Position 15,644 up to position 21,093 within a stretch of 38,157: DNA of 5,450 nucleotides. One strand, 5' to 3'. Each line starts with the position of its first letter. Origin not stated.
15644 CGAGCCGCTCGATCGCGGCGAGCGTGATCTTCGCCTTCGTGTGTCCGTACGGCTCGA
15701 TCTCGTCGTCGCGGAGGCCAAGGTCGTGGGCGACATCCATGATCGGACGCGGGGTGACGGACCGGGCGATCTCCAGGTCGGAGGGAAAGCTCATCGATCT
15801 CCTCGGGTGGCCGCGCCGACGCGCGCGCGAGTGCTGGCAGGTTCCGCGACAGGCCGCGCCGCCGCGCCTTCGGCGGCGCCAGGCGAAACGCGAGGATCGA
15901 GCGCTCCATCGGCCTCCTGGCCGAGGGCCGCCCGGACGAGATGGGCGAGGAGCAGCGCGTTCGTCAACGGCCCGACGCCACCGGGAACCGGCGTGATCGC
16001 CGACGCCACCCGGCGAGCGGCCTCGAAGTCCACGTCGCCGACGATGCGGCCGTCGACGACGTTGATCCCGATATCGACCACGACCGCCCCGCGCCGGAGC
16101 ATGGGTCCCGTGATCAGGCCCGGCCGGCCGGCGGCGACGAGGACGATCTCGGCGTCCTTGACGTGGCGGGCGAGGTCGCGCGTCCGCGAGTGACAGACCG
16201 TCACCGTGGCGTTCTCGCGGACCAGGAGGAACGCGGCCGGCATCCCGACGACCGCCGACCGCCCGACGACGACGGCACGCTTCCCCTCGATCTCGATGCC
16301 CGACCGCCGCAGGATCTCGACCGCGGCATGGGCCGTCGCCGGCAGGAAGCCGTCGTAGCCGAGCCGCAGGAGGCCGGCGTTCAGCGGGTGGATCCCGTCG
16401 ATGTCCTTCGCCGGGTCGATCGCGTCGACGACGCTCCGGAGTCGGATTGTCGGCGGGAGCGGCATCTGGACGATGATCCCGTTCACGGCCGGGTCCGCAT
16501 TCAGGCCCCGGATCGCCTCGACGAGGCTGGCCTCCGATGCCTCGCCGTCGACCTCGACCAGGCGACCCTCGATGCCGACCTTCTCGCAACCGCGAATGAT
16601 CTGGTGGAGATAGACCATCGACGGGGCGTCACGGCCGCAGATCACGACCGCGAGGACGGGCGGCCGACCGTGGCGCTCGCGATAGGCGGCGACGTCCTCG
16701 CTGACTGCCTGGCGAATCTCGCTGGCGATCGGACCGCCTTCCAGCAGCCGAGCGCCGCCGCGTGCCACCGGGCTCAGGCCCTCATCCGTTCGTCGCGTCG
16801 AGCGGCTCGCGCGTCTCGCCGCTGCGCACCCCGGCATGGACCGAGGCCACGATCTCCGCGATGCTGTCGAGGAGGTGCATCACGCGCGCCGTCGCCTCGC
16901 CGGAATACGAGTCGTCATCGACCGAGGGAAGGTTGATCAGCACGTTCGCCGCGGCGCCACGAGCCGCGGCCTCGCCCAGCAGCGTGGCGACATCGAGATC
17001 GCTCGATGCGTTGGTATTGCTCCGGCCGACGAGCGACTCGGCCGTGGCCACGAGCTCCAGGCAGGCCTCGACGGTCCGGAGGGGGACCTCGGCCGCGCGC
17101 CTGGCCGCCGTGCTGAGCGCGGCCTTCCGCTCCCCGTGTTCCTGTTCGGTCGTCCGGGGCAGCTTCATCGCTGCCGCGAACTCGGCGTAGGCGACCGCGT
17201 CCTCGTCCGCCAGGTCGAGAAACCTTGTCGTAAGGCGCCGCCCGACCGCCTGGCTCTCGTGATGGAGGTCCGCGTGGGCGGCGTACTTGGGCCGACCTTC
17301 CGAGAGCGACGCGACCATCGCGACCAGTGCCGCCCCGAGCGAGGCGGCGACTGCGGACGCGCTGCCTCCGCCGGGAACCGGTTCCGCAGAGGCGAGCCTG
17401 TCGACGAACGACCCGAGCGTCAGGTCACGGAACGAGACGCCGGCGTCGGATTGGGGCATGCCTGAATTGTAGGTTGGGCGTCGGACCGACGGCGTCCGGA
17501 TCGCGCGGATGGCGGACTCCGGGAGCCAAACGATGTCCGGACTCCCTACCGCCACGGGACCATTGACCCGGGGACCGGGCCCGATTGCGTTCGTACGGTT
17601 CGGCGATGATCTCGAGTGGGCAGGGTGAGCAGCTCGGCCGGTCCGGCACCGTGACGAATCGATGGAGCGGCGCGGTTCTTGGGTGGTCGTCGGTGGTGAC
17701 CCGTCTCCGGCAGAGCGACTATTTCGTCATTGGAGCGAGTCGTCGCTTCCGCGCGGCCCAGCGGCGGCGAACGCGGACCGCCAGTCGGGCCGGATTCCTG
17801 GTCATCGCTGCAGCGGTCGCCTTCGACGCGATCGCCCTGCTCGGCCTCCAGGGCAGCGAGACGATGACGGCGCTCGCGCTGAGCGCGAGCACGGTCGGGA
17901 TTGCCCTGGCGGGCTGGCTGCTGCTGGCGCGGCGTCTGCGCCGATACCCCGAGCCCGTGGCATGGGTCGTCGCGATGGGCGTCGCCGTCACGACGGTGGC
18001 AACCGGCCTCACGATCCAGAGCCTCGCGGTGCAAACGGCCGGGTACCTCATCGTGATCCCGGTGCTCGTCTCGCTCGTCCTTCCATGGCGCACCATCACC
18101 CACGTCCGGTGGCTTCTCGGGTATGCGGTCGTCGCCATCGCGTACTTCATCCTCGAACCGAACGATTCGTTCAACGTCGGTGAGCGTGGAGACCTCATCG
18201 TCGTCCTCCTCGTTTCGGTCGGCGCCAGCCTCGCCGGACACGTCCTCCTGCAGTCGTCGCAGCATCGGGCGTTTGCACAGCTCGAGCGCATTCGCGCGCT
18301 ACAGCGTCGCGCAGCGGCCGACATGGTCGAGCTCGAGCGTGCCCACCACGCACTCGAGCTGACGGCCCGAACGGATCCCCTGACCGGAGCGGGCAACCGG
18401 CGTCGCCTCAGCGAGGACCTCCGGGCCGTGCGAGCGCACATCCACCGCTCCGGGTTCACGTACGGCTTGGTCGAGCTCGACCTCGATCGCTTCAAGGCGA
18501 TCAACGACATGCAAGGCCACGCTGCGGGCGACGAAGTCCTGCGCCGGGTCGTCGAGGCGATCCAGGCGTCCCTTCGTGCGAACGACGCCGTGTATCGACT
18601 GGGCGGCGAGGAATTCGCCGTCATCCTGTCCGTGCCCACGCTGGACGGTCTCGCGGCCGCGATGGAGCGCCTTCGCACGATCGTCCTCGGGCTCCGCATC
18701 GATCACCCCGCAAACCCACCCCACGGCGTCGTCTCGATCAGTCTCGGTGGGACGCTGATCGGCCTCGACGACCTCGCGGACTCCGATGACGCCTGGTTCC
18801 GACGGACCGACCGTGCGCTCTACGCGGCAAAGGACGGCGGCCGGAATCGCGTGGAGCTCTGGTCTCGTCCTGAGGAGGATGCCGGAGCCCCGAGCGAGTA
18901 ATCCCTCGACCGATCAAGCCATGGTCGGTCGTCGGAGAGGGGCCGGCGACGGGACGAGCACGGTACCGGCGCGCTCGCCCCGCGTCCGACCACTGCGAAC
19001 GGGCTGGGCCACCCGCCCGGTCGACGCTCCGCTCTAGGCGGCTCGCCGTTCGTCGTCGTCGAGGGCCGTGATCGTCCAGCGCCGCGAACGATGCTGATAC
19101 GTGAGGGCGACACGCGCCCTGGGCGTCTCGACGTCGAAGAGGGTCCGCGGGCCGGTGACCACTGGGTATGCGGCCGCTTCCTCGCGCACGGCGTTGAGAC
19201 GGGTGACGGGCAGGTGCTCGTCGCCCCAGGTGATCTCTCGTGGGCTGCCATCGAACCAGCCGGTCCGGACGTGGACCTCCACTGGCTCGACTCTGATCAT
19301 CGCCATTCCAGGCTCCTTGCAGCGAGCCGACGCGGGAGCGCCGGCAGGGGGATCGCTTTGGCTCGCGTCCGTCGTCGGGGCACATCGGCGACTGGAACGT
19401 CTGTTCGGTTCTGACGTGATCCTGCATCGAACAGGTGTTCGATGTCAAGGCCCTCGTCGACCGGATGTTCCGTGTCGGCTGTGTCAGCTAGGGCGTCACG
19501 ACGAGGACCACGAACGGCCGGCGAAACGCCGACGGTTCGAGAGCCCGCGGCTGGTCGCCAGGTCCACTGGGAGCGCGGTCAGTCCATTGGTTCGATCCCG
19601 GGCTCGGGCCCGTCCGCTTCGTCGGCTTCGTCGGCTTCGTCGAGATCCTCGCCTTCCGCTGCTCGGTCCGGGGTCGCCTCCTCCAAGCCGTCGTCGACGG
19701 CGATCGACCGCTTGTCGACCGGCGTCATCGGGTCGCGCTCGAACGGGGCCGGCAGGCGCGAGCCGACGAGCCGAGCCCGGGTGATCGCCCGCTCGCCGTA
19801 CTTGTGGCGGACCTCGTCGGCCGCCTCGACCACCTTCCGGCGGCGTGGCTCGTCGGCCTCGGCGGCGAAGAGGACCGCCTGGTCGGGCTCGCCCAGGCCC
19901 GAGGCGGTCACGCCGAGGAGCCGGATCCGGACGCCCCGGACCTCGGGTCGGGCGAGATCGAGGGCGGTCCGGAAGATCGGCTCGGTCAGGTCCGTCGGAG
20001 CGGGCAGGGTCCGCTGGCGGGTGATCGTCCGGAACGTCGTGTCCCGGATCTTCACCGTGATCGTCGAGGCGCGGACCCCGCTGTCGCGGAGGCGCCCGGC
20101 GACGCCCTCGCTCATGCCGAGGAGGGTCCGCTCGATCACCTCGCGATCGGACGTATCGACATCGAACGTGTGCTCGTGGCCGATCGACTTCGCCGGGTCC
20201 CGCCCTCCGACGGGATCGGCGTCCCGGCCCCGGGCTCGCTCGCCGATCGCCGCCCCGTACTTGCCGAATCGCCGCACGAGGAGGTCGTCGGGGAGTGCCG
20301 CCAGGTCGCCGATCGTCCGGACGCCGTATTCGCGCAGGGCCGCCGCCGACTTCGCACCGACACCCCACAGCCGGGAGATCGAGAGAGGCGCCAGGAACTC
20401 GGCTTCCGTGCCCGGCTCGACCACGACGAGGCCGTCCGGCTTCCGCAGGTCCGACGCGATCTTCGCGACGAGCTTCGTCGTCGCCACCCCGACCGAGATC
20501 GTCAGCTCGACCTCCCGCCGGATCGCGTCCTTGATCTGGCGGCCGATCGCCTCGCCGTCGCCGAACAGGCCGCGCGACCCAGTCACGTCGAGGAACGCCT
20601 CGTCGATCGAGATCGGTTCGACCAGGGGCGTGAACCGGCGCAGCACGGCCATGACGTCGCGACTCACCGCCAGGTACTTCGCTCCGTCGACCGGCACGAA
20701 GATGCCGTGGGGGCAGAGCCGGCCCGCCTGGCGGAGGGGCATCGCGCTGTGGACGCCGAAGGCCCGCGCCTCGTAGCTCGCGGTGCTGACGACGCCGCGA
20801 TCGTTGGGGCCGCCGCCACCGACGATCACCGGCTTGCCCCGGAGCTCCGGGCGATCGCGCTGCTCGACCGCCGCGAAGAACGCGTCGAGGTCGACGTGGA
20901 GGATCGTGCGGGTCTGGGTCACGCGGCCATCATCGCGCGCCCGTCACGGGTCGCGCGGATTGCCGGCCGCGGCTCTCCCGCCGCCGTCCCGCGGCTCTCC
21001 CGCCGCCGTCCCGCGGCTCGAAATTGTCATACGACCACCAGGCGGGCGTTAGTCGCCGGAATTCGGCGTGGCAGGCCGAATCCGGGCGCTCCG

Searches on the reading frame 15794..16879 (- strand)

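Call 65: search_protein_families(library=pfam, proteins=[window:15794-16879:-], max_evalue=0.0001)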
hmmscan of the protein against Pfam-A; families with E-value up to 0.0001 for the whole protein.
window:15794-16879:- (362 aa): 2 families
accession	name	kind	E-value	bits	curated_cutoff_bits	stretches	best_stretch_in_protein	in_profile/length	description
PF02882.25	THF_DHG_CYH_C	-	8.7e-60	201.1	27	1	164-319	1-157/160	Tetrahydrofolate dehydrogenase/cyclohydrolase, NAD(P)-binding domain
PF00763.28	THF_DHG_CYH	-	7.3e-31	107.3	32.8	1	46-161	1-115/115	Tetrahydrofolate dehydrogenase/cyclohydrolase, catalytic domain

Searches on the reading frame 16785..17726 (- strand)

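Call 65: search_protein_families(library=pfam, proteins=[window:16785-17726:-], max_evalue=0.0001)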
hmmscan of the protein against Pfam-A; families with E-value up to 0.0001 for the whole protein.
window:16785-17726:- (314 aa): 1 family
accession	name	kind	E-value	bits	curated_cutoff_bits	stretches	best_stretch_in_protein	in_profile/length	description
PF04961.17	FTCD_C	-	6.2e-54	182.9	24.5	1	104-282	2-180/182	Formiminotransferase-cyclodeaminase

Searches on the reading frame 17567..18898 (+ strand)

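Call 65: search_protein_families(library=pfam, proteins=[window:17567-18898:+], max_evalue=0.0001)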
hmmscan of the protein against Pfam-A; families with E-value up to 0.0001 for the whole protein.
window:17567-18898:+ (444 aa): 1 family
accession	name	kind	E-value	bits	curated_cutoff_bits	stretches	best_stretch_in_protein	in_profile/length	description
PF00990.26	GGDEF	-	4.6e-36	124.5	23.8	1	268-428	2-161/161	Diguanylate cyclase, GGDEF domain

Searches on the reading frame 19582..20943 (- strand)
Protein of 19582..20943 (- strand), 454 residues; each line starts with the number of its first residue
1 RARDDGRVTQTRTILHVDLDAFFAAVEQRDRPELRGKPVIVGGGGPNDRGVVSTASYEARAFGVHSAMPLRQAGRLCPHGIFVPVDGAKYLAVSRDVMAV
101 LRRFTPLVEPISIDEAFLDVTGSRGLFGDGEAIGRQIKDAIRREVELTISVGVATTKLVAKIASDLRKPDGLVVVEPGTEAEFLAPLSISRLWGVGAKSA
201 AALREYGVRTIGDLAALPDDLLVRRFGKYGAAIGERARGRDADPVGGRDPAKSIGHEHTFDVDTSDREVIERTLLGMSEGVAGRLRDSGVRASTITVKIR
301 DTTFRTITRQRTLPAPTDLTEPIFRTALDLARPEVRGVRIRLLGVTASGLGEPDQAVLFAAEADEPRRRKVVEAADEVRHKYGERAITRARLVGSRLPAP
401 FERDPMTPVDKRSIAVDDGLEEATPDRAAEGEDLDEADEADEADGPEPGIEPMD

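Call 65: search_protein_families(library=pfam, proteins=[window:19582-20943:-], max_evalue=0.0001)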
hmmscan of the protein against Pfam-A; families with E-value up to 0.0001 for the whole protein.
window:19582-20943:- (454 aa): 3 families
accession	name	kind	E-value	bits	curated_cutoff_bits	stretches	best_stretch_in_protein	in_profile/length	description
PF00817.25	IMS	-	3e-53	180.2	23.2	1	17-165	1-148/148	impB/mucB/samB family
PF11799.13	IMS_C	-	2.3e-29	102.4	20.7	1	252-355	2-103/109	impB/mucB/samB family C-terminal domain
PF11798.14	IMS_HHH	-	7.4e-07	29.5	24.4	1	178-208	2-32/32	IMS family HHH motif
